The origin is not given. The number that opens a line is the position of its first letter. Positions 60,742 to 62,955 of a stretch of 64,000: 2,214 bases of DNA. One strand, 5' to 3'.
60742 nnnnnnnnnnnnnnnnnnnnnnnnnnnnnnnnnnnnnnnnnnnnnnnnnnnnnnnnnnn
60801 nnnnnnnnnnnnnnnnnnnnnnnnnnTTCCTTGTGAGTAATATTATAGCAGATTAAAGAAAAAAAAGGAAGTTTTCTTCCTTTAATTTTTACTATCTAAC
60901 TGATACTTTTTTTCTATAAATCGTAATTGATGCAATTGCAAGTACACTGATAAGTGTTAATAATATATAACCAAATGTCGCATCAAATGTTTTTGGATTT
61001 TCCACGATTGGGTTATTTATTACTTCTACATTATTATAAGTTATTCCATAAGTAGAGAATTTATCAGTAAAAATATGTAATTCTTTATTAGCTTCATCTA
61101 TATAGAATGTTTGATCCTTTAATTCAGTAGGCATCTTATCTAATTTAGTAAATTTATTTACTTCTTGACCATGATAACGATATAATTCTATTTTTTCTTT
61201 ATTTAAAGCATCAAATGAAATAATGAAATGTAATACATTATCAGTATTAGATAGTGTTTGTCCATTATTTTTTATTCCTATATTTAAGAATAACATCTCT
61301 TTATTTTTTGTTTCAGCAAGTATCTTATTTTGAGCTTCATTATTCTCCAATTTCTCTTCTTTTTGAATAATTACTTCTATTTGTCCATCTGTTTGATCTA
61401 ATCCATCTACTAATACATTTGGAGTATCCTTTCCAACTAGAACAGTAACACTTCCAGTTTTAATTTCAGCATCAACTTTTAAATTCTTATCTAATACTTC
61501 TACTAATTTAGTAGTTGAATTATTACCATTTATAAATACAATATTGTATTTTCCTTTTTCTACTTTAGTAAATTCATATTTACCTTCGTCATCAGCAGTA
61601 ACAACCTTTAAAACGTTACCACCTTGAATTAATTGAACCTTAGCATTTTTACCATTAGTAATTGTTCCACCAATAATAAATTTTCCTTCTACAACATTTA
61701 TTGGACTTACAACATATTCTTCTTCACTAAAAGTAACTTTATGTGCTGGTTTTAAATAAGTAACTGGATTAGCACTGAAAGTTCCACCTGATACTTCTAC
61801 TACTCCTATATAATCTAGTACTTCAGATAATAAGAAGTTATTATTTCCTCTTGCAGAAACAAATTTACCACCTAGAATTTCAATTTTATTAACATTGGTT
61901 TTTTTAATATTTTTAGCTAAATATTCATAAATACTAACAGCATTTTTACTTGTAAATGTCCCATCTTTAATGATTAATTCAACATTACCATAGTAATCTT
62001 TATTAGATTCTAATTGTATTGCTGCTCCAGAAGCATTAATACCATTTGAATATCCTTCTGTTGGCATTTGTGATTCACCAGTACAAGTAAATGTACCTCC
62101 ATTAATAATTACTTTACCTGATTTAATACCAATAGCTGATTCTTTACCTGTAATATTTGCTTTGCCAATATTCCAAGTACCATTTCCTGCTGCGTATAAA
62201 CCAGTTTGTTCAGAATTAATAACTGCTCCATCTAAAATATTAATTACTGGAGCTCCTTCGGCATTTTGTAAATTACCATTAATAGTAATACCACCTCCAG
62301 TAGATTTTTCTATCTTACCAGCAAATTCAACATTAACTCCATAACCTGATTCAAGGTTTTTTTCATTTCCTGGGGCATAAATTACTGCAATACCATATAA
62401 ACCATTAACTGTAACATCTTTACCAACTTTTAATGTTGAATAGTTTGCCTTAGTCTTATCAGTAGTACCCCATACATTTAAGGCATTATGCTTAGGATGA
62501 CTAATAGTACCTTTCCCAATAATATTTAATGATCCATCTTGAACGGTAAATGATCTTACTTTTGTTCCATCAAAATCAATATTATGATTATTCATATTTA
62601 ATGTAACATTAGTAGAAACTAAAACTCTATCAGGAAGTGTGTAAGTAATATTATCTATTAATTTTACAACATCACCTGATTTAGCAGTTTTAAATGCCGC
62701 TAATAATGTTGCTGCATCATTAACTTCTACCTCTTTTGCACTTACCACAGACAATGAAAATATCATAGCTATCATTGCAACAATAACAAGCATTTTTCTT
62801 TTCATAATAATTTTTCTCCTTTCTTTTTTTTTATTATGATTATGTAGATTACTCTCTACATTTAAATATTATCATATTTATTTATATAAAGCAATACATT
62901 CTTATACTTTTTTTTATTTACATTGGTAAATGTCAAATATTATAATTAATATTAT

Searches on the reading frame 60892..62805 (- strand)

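Call 10: search_protein_families(library=pfam, proteins=[window:60892-62805:-], max_evalue=0.001)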
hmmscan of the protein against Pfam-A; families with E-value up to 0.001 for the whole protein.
window:60892-62805:- (637 aa): 2 families
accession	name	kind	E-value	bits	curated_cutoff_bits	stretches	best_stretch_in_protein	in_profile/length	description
PF17210.9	SdrD_B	-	7.5e-07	29.8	29.7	1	387-454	26-95/112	SdrD B-like domain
PF01105.29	EMP24_GP25L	-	5.7e-06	26.9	25.9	1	373-509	25-160/182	emp24/gp25L/p24 family/GOLD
